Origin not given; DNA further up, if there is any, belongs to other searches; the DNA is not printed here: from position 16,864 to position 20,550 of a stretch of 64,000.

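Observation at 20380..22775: Six chitobiase/hexosaminidase C-terminal-like repeats in a phage virion protein suggest an Acidobacteria-like host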

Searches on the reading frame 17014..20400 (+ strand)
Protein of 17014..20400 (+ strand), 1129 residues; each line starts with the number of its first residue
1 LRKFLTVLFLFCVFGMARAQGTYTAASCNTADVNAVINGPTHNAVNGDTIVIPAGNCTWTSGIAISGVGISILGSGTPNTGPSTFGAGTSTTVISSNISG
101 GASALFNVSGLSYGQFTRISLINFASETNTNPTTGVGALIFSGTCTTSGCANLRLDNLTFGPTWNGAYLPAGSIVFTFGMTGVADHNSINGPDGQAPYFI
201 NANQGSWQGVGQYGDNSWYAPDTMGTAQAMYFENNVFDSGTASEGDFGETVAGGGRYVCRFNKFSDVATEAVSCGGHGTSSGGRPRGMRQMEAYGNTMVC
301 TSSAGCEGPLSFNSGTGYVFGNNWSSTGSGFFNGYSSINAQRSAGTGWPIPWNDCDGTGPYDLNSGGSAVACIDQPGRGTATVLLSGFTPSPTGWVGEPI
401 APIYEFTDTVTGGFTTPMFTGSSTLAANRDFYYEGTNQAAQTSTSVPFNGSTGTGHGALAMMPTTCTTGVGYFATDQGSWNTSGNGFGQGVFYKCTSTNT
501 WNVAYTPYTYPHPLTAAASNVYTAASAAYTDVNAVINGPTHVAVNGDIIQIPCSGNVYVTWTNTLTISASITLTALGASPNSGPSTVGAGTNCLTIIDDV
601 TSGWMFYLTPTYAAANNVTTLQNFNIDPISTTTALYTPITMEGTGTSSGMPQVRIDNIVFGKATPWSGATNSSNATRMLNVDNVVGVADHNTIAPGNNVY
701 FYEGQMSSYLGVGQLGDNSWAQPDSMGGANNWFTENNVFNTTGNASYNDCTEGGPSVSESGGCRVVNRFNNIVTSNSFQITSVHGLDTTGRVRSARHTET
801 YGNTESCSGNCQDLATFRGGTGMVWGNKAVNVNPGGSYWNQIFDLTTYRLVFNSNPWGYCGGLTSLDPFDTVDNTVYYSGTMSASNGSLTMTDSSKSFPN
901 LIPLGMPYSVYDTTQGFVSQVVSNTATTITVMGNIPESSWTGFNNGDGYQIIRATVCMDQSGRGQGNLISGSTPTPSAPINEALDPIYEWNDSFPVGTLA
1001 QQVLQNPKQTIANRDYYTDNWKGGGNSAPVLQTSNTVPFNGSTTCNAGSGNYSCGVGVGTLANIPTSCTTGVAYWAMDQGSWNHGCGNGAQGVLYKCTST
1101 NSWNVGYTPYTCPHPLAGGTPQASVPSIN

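Call 16: find_homologous_proteins(query=window:17014-20400:+, max_evalue=0.001)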
Query window:17014-20400:+ (1129 aa): 291 proteins with E <= 0.001 among 8000 candidates; the best 120 are listed.
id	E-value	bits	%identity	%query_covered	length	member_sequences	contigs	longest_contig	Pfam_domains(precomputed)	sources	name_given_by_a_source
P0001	0.0e+0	2573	100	100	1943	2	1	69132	PF13287.13,PF13290.14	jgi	jgi:hypothetical protein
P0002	1.2e-251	857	76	46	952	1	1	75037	PF13287.13,PF13290.14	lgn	-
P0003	1.7e-238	813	63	53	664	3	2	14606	-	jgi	jgi:hypothetical protein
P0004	8.8e-238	811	62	54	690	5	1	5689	-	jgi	-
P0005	6.1e-233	795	64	53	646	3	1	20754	-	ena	-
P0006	1.2e-231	790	61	54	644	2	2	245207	-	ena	-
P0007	5.0e-225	768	57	55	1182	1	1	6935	-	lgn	-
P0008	1.2e-224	767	61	54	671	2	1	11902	-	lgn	-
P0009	8.5e-223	761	59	54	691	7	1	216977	-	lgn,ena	-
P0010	2.9e-212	726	58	53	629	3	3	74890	-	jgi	jgi:hypothetical protein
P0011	2.6e-210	720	57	54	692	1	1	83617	-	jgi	jgi:hypothetical protein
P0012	9.1e-210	718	57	54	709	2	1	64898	-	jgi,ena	jgi:hypothetical protein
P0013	2.6e-209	716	58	53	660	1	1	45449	-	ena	-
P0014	8.2e-209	715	57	54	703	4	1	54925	-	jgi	jgi:hypothetical protein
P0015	4.9e-199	682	59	53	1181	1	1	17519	-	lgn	-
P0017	4.8e-189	649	55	53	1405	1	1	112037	PF13290.14,PF18998.7,PF02055.23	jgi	jgi:glucuronoarabinoxylan endo-1,4-beta-xylanase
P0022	1.2e-176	608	52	54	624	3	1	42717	-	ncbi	-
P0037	9.0e-162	559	48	54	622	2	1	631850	-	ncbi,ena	-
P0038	1.5e-161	558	48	52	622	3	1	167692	-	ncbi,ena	-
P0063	1.6e-149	518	45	55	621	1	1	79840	-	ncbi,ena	-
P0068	2.0e-147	511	45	39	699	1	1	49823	-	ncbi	-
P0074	4.4e-144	500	44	54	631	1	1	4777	-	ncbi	-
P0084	1.6e-139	485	39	54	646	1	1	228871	-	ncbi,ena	-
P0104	1.3e-132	462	44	54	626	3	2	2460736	-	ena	-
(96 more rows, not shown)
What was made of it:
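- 17014..22845 (+): Whole ORF, 1943 aa. It starts at TTG with an AAGGAG ribosome-binding site 7 nt upstream. An identical protein, P0001, is recorded on a 69,132-bp JGI contig (call 16).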

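Call 17: find_encoding_contigs(protein=P0001, flank=10000, max_places=3)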
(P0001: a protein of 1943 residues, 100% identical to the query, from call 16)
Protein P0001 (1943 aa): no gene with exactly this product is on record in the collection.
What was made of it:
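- Tried and rejected: find_encoding_contigs found no record for P0001 (call 17).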

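Call 18: find_encoding_contigs(protein=P0002, flank=10000, max_places=3)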
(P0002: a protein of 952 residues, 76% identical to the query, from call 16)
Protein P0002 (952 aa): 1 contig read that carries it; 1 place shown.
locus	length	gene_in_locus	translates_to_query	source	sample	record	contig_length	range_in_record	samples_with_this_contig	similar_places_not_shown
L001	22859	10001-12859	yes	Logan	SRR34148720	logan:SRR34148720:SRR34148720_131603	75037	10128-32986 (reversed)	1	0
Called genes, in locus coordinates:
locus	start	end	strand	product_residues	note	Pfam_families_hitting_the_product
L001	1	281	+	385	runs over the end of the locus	-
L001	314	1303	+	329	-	-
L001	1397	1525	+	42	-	-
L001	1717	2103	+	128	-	-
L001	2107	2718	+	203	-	PF00300:His_Phos_1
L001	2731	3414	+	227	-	-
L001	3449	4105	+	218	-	-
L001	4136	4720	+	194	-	-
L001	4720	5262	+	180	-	-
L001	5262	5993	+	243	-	PF24175:SU10_adaptor (weak)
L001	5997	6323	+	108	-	-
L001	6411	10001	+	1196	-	-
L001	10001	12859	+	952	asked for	PF13290:CHB_HEX_C_1, PF13287:Fn3_assoc (weak)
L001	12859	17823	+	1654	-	-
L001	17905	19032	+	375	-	-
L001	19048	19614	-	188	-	-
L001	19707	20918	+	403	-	-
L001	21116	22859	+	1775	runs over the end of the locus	-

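Call 24: list_cluster_members(proteins=[P0006, P0009, P0022, P0037, P0038, P0063, P0068, P0074, P0084, P0104])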
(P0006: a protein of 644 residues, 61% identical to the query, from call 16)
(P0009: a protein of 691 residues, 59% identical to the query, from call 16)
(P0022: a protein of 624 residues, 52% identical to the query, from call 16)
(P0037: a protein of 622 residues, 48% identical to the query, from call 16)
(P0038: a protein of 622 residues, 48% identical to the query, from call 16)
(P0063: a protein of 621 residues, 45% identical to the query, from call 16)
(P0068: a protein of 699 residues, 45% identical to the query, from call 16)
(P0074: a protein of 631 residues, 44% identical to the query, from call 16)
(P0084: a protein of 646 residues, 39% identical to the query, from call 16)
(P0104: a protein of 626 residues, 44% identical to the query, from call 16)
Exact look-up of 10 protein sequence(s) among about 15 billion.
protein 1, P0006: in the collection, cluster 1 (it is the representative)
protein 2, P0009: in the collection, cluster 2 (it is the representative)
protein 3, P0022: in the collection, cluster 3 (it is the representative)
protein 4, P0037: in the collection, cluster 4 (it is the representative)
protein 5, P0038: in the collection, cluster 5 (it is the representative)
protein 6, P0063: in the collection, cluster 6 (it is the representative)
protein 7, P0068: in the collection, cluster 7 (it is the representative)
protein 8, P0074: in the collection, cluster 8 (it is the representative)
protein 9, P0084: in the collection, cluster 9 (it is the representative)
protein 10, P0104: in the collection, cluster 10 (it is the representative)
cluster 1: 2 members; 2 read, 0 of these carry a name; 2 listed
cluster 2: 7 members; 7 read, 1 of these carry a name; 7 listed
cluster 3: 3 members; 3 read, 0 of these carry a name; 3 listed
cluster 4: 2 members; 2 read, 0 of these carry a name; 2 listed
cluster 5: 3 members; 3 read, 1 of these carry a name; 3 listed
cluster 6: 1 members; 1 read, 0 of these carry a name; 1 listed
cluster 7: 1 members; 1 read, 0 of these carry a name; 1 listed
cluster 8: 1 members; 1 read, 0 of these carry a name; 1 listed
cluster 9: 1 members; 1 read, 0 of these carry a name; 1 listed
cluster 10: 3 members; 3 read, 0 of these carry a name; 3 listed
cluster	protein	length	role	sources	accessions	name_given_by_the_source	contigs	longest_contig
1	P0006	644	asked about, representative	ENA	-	-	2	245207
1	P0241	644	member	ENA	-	-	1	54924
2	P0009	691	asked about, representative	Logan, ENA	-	-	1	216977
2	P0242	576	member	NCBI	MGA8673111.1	MAG: hypothetical protein WB679_24770, partial [Terracidiphilus sp.]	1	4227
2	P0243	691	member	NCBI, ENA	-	-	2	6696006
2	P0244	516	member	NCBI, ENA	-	-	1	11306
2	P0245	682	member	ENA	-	-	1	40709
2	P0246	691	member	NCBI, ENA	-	-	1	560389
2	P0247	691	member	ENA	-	-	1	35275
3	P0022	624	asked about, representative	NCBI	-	-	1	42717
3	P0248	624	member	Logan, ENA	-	-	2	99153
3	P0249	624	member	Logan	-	-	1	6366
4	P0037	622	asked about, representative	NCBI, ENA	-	-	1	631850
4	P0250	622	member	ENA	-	-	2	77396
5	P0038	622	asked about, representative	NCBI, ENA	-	-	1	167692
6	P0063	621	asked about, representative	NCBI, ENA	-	-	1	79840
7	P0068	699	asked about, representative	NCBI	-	-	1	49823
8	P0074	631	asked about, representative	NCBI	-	-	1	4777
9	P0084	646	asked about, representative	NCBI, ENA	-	-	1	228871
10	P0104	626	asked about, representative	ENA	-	-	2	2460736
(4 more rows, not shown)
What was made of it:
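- A member of the P0009 cluster is named Terracidiphilus (call 24).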

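Call 31: find_encoding_contigs(protein=P0009, flank=8000, max_places=2)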
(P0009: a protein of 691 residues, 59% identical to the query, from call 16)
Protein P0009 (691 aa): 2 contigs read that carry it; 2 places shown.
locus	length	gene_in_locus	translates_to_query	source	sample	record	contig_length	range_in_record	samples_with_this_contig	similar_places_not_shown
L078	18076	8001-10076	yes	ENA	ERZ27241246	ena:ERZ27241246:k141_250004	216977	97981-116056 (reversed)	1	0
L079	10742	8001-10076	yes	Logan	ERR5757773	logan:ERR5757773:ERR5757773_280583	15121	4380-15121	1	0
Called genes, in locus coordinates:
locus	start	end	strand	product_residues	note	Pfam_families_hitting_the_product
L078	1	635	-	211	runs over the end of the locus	PF05724:TPMT (faint), PF02353:CMAS (weak), PF05175:MTS, PF13489:Methyltransf_23, PF13847:Methyltransf_31, PF08241:Methyltransf_11, PF08242:Methyltransf_12, PF13649:Methyltransf_25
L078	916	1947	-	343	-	PF00535:Glycos_transf_2, PF10111:Glyco_tranf_2_2, PF13641:Glyco_tranf_2_3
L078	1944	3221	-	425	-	PF13439:Glyco_transf_4, PF00534:Glycos_transf_1, PF13692:Glyco_trans_1_4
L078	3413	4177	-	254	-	PF13489:Methyltransf_23, PF13649:Methyltransf_25 (weak), PF08241:Methyltransf_11 (weak)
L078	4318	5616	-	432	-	PF20706:GT4-conflict (faint), PF00534:Glycos_transf_1, PF13692:Glyco_trans_1_4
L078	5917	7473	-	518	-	PF01943:Polysacc_synt, PF13440:Polysacc_synt_3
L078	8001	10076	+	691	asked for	-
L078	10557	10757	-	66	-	-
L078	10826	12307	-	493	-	PF04932:Wzy_C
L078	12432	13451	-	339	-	PF01757:Acyl_transf_3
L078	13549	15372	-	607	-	PF13522:GATase_6, PF13537:GATase_7, PF00733:Asn_synthase (faint)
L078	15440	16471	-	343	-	-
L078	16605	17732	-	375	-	PF01408:GFO_IDH_MocA, PF03447:NAD_binding_3 (weak)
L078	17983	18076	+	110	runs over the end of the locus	-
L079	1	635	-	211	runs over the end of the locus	PF05724:TPMT (faint), PF02353:CMAS (weak), PF05175:MTS, PF13489:Methyltransf_23, PF13847:Methyltransf_31, PF08241:Methyltransf_11, PF08242:Methyltransf_12, PF13649:Methyltransf_25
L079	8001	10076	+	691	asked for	-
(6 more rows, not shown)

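Call 32: find_encoding_contigs(protein=P0006, flank=8000, max_places=2)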
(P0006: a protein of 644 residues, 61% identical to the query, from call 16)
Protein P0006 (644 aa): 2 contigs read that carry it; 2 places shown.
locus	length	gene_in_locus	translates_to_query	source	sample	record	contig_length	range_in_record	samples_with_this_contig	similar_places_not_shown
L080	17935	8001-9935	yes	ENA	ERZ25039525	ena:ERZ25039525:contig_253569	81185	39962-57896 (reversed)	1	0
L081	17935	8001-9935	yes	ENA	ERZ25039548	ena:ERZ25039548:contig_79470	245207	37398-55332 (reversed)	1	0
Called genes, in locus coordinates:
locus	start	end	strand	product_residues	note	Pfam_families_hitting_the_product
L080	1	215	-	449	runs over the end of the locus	PF02222:ATP-grasp (faint), PF02655:ATP-grasp_3 (weak)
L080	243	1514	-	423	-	PF00070:Pyr_redox (faint), PF01266:DAO (faint), PF01494:FAD_binding_3 (faint), PF05834:Lycopene_cycl (faint), PF07992:Pyr_redox_2, PF13434:Lys_Orn_oxgnase, PF01593:Amino_oxidase (faint), PF13738:Pyr_redox_3, +1 more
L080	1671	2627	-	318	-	PF00535:Glycos_transf_2, PF13641:Glyco_tranf_2_3, PF13506:Glyco_transf_21 (weak), PF13632:Glyco_trans_2_3 (weak)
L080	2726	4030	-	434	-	PF13439:Glyco_transf_4, PF13579:Glyco_trans_4_4, PF00534:Glycos_transf_1, PF13692:Glyco_trans_1_4, PF13524:Glyco_trans_1_2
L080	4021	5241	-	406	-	-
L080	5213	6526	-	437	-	PF03721:UDPG_MGDP_dh_N, PF00984:UDPG_MGDP_dh, PF03720:UDPG_MGDP_dh_C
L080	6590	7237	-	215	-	PF02353:CMAS (weak), PF05724:TPMT (weak), PF13489:Methyltransf_23, PF05175:MTS, PF13649:Methyltransf_25, PF13847:Methyltransf_31, PF08241:Methyltransf_11, PF08242:Methyltransf_12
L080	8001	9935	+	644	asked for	-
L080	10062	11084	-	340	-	PF00535:Glycos_transf_2, PF10111:Glyco_tranf_2_2, PF13641:Glyco_tranf_2_3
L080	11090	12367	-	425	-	PF13439:Glyco_transf_4, PF00534:Glycos_transf_1, PF13692:Glyco_trans_1_4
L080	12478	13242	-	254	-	PF13489:Methyltransf_23, PF13649:Methyltransf_25 (weak), PF08241:Methyltransf_11 (weak)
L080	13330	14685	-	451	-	PF13579:Glyco_trans_4_4 (faint), PF00534:Glycos_transf_1, PF13692:Glyco_trans_1_4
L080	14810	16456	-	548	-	PF01943:Polysacc_synt, PF13440:Polysacc_synt_3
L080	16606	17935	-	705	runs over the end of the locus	PF01757:Acyl_transf_3, PF19040:SGNH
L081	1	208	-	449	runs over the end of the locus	PF02222:ATP-grasp (faint), PF02655:ATP-grasp_3 (weak)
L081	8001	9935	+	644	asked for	-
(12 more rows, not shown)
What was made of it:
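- P0009 and P0006 lie between Wzx, Wzy, GT2, GT4, acyltransferase and UDP-glucose dehydrogenase genes (calls 31, 32). Cellular homologues are single-module secreted proteins in synthesis clusters (calls 31, 32).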

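Call 85: search_protein_families(library=pfam, proteins=[L001:6411-9998:+, L001:12859-17820:+], max_evalue=0.01)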
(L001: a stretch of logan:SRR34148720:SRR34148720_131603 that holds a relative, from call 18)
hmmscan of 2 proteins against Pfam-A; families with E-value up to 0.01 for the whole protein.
L001:6411-9998:+ (1196 aa): 0 families

L001:12859-17820:+ (1654 aa): 0 families
